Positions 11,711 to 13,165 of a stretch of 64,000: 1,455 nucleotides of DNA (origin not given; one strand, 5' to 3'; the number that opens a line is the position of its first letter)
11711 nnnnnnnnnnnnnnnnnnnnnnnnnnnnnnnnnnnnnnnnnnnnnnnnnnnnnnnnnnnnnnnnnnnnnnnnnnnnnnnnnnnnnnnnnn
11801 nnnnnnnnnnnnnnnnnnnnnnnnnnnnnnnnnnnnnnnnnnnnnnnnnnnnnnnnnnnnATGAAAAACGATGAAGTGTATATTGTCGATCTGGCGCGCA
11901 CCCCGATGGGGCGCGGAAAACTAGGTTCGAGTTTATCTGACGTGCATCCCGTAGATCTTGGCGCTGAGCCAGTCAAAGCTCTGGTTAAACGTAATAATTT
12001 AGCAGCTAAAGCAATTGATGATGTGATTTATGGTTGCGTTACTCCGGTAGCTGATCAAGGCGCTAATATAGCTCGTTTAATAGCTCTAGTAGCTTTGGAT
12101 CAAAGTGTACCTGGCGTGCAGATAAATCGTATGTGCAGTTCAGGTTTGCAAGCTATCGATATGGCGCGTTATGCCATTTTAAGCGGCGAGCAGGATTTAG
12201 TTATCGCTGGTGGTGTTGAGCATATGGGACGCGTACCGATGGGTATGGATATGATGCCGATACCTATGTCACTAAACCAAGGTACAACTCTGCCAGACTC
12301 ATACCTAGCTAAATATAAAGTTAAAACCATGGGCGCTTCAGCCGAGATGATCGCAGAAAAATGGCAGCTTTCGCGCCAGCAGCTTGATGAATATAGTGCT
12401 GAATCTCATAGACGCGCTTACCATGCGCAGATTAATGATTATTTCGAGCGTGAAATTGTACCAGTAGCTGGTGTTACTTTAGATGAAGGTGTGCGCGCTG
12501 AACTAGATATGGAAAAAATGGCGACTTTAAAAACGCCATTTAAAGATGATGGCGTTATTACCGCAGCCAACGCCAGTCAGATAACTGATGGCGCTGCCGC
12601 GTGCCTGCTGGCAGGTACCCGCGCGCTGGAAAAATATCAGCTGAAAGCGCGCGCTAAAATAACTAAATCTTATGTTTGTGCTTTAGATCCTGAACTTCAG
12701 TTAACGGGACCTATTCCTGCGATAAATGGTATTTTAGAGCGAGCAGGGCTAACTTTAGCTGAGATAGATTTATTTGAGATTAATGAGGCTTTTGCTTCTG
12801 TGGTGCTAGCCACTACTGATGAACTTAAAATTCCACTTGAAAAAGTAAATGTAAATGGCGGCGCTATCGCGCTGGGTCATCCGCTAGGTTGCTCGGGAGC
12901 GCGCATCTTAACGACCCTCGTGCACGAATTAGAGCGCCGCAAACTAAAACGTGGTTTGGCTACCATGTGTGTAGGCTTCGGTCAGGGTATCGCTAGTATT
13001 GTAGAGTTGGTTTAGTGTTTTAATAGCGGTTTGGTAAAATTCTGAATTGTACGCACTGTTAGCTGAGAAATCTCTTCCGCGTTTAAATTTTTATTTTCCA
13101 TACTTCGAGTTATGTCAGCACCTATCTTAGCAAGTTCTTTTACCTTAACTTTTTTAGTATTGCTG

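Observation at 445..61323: GCGCGC is a highly iterated palindrome in an AT-rich genome (HIP1-like, different word)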

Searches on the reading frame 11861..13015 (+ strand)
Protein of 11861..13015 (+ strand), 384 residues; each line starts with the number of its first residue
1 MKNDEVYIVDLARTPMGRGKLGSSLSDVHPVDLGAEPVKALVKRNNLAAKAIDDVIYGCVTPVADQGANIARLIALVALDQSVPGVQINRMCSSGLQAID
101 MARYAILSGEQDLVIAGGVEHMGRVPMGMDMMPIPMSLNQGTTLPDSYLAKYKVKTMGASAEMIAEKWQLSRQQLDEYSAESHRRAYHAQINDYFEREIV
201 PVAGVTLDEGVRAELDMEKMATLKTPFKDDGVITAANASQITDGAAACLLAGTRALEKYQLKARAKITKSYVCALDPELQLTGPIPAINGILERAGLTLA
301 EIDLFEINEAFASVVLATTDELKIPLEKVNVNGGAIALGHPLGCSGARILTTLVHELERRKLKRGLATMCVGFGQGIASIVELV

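Call 34: search_protein_families(library=pfam, proteins=[window:11861-13015:+], max_evalue=0.001)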
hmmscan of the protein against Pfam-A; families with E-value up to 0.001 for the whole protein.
window:11861-13015:+ (384 aa): 5 families
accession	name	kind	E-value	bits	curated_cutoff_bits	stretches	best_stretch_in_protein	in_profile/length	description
PF00108.29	Thiolase_N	-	6.5e-65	219.5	26.4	1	6-251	1-257/260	Thiolase, N-terminal domain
PF02803.24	Thiolase_C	-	2.6e-46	156.7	27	1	262-382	2-122/123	Thiolase, C-terminal domain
PF00109.32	ketoacyl-synt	-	2.1e-07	31.3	20.8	1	84-122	166-204/252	Beta-ketoacyl synthase, N-terminal domain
PF08541.16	ACP_syn_III_C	-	3e-07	30.9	26.6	1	292-377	1-81/90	3-Oxoacyl-[acyl-carrier-protein (ACP)] synthase III C terminal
PF22691.2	Thiolase_C_1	-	0.00087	19.5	28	0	288-323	24-59/144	Thiolase C-terminal domain-like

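Call 48: find_homologous_proteins(query=window:11861-13015:+, max_evalue=1e-60)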
Query window:11861-13015:+ (384 aa): 7853 proteins with E <= 1e-60 among 8000 candidates; the best 120 are listed.
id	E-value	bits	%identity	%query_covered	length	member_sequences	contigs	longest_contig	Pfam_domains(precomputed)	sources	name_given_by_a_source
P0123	4.9e-187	640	100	77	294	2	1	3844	PF02803.25,PF00109.33,PF00108.30,PF08541.17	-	-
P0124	5.0e-180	617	73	99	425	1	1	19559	PF02803.25,PF00109.33,PF00108.30,PF08541.17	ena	-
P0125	2.6e-179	614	72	99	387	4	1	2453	PF02803.25,PF00109.33,PF00108.30,PF08541.17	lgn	-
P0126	8.4e-179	613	71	99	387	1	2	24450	PF02803.25,PF00109.33,PF00108.30,PF08541.17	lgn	-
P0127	1.9e-178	611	72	99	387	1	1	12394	PF02803.25,PF00109.33,PF00108.30,PF08541.17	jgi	-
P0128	3.4e-176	604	73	99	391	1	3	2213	PF02803.25,PF00109.33,PF00108.30,PF08541.17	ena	-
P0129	6.0e-176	603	70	99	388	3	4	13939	PF02803.25,PF00108.30,PF08541.17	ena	-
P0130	8.0e-176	603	71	98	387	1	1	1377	PF02803.25,PF00109.33,PF00108.30,PF08541.17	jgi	jgi:acetyl-CoA C-acetyltransferase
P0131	4.0e-175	600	70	98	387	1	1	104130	PF02803.25,PF00109.33,PF00108.30,PF08541.17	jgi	jgi:acetyl-CoA C-acetyltransferase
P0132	6.5e-175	600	71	99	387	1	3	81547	PF02803.25,PF00109.33,PF00108.30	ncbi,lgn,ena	-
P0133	1.1e-174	599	71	98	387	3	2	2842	PF02803.25,PF00109.33,PF00108.30,PF08541.17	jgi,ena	jgi:acetyl-CoA C-acetyltransferase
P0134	1.4e-174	599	71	99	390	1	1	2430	PF02803.25,PF00109.33,PF00108.30,PF08541.17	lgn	-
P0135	2.0e-174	598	69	99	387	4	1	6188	PF02803.25,PF00109.33,PF00108.30,PF08541.17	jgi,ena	jgi:acetyl-CoA C-acetyltransferase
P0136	2.3e-174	598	71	99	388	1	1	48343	PF02803.25,PF00108.30,PF08541.17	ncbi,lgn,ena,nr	ncbi:MAG: thiolase family protein [Candidatus Caenarcaniphilales bacterium]|nr:thiolase family prote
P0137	2.3e-174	598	70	98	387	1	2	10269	PF02803.25,PF00109.33,PF00108.30,PF08541.17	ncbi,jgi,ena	ncbi:MAG: hypothetical protein RLZZ361_457 [Cyanobacteriota bacterium]|jgi:acetyl-CoA acetyltransfer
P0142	7.1e-174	596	69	99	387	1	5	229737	PF02803.25,PF00109.33,PF00108.30,PF08541.17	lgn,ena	-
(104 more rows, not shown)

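Call 49: find_encoding_contigs(protein=P0124, flank=10000, max_places=1)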
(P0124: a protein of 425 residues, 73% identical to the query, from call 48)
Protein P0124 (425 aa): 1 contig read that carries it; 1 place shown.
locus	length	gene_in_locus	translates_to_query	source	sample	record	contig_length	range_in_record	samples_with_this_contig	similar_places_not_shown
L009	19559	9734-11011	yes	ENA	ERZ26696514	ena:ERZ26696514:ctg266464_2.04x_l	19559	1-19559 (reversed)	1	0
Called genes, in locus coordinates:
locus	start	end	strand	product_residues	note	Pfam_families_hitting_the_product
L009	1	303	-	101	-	?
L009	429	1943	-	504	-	-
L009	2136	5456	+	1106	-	PF25596:CPSase_L_D1, PF02786:CPSase_L_D2, PF02787:CPSase_L_D3, PF25596:CPSase_L_D1, PF02222:ATP-grasp, PF02655:ATP-grasp_3 (weak), PF02786:CPSase_L_D2, PF02142:MGS, +4 more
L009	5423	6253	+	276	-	PF08501:Shikimate_dh_N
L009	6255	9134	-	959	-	-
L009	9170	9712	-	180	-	PF00571:CBS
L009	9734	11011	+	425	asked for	PF00108:Thiolase_N, PF00109:ketoacyl-synt (faint), PF02803:Thiolase_C, PF08541:ACP_syn_III_C (faint)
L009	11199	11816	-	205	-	PF00440:TetR_N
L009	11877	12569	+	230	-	PF02463:SMC_N, PF13191:AAA_16 (faint), PF00005:ABC_tran, PF13304:AAA_21 (weak)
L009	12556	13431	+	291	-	PF18075:FtsX_ECD, PF02687:FtsX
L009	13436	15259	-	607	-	PF00999:Na_H_Exchanger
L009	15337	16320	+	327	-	PF00535:Glycos_transf_2, PF10111:Glyco_tranf_2_2 (weak)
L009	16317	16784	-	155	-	-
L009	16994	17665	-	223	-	-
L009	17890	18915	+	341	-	-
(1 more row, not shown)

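Call 50: find_encoding_contigs(protein=P0126, flank=10000, max_places=1)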
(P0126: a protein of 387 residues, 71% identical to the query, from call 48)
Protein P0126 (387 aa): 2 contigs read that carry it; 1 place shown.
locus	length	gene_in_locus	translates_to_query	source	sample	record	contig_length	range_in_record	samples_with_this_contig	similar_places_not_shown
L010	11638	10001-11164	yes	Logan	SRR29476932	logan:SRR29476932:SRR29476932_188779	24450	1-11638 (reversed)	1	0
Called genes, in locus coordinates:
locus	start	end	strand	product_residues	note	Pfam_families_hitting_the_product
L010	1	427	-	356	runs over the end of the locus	-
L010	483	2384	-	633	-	PF13589:HATPase_c_3, PF00183:HSP90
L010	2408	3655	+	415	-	PF04551:GcpE, PF26540:GcpE_C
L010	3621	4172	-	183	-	PF20772:TACO1_YebC_N, PF01709:Transcrip_reg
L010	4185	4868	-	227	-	PF01965:DJ-1_PfpI (weak)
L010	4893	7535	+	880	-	PF02861:Clp_N, PF23569:NBD_SMAX1, PF00004:AAA, PF17871:AAA_lid_9, PF07724:AAA_2, PF00004:AAA, PF07728:AAA_5, PF10431:ClpB_D2-small, +13 more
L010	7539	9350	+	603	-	PF02518:HATPase_c, PF13589:HATPase_c_3, PF01119:DNA_mis_repair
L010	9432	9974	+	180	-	PF00571:CBS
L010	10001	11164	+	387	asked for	PF00108:Thiolase_N, PF00109:ketoacyl-synt, PF02803:Thiolase_C, PF08541:ACP_syn_III_C (weak)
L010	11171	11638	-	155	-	?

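Call 51: find_encoding_contigs(protein=P0131, flank=10000, max_places=1)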
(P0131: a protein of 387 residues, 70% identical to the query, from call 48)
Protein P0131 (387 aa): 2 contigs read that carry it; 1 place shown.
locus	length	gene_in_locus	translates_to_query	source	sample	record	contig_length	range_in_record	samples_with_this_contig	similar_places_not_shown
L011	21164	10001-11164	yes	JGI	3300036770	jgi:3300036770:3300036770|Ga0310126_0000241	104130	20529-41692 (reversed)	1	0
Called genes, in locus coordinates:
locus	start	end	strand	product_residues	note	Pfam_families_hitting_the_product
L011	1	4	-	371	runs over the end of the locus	PF06750:A24_N_bact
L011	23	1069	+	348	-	PF01288:HPPK, PF13673:Acetyltransf_10, PF00583:Acetyltransf_1, PF13508:Acetyltransf_7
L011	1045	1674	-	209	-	PF22769:DCD, PF22569:DCD_C (weak), PF00692:dUTPase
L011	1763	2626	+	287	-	PF00722:Glyco_hydro_16 (faint)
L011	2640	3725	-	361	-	PF00437:T2SSE, PF25199:nSTAND_NTPase5 (faint), PF13401:AAA_22 (faint)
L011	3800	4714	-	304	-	-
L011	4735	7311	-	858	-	PF01588:tRNA_bind, PF03483:B3_4, PF03484:B5, PF17759:tRNA_synthFbeta, PF03147:FDX-ACB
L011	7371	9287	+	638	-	PF02518:HATPase_c, PF13589:HATPase_c_3, PF01119:DNA_mis_repair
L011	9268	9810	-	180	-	PF00571:CBS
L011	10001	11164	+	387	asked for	PF00108:Thiolase_N, PF00109:ketoacyl-synt (weak), PF02803:Thiolase_C, PF08541:ACP_syn_III_C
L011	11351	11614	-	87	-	-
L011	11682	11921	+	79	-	-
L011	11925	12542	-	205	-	PF00440:TetR_N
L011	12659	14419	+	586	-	PF00664:ABC_membrane, PF00005:ABC_tran, PF02463:SMC_N (weak)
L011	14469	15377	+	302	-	PF01551:Peptidase_M23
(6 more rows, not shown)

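Call 52: find_encoding_contigs(protein=P0136, flank=10000, max_places=1)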
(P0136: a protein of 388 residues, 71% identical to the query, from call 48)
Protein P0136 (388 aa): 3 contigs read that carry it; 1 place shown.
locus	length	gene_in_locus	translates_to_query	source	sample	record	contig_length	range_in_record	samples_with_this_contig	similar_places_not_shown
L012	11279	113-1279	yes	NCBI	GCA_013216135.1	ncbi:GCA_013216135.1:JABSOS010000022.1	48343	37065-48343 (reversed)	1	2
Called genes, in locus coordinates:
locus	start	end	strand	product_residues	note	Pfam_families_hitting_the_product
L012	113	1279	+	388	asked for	PF00108:Thiolase_N, PF02803:Thiolase_C, PF08541:ACP_syn_III_C (faint)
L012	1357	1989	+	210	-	-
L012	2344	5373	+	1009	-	PF00805:Pentapeptide (faint), PF00583:Acetyltransf_1, PF13673:Acetyltransf_10, PF13508:Acetyltransf_7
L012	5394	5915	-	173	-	PF18967:PycTM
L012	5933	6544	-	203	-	PF00440:TetR_N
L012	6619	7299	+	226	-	PF02463:SMC_N, PF00005:ABC_tran, PF13304:AAA_21 (faint)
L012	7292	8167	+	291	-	PF18075:FtsX_ECD, PF02687:FtsX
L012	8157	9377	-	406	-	-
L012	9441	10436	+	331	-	PF00535:Glycos_transf_2, PF10111:Glyco_tranf_2_2 (weak)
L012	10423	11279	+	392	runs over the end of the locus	-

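Call 53: find_encoding_contigs(protein=P0142, flank=10000, max_places=1)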
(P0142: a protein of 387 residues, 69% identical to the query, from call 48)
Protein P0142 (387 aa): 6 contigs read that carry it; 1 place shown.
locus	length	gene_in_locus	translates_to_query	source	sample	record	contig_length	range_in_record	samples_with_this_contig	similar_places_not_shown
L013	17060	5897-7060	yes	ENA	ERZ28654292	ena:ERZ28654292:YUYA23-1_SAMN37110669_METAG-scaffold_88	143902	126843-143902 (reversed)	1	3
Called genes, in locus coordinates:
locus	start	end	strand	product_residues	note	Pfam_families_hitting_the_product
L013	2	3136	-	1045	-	?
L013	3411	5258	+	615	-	PF02518:HATPase_c (weak), PF13589:HATPase_c_3, PF01119:DNA_mis_repair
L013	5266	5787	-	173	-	PF00571:CBS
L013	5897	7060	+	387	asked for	PF00108:Thiolase_N, PF00109:ketoacyl-synt (weak), PF08541:ACP_syn_III_C (faint), PF02803:Thiolase_C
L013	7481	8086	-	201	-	PF00440:TetR_N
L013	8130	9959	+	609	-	PF00664:ABC_membrane, PF00005:ABC_tran, PF02463:SMC_N, PF13304:AAA_21 (faint)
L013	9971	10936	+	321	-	PF01551:Peptidase_M23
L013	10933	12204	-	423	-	PF01098:FTSW_RODA_SPOVE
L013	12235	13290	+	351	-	PF01118:Semialdhyde_dh, PF02774:Semialdhyde_dhC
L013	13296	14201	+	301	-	PF00701:DHDPS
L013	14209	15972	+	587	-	PF00753:Lactamase_B, PF23023:Anti-Pycsar_Apyc1 (faint), PF12706:Lactamase_B_2, PF22505:RNase_J_b_CASP, PF07521:RMMBL, PF17770:RNase_J_C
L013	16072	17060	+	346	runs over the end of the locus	PF01116:F_bP_aldolase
